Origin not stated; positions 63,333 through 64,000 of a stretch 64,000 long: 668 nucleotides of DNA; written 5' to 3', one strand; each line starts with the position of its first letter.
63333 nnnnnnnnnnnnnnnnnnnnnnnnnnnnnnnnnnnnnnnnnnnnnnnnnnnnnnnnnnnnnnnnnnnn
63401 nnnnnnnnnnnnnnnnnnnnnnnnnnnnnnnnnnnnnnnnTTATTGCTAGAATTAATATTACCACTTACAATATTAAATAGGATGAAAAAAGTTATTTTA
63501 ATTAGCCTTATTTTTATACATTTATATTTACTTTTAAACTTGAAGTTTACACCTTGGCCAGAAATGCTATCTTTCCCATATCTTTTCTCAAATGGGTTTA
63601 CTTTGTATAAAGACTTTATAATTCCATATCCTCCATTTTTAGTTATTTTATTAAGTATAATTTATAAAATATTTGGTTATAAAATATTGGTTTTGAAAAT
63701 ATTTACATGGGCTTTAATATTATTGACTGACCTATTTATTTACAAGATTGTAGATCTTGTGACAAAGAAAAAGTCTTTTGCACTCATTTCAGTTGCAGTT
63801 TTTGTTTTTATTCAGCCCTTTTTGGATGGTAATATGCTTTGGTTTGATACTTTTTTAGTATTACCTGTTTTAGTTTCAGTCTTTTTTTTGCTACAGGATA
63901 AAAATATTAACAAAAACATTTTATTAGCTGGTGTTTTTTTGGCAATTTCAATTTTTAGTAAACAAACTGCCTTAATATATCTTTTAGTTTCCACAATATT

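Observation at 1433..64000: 62-kb glycan locus dominated by GT-C membrane glycosyltransferases: an Emb/Aft-like extracytoplasmic glycan assembly system outside Actinobacteria?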

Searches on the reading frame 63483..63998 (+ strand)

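Call 5: search_protein_families(library=pfam, proteins=[window:63483-63998:+], max_evalue=0.01)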
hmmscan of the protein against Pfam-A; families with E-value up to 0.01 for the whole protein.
window:63483-63998:+ (172 aa): 2 families
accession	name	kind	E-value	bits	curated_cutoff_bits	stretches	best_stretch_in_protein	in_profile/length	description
PF13231.12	PMT_2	-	6.6e-07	30.1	26.1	1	50-168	3-123/160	Dolichyl-phosphate-mannose-protein mannosyltransferase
PF09852.15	DUF2079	-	0.0083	15.7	28.2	1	52-159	48-155/459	Predicted membrane protein (DUF2079)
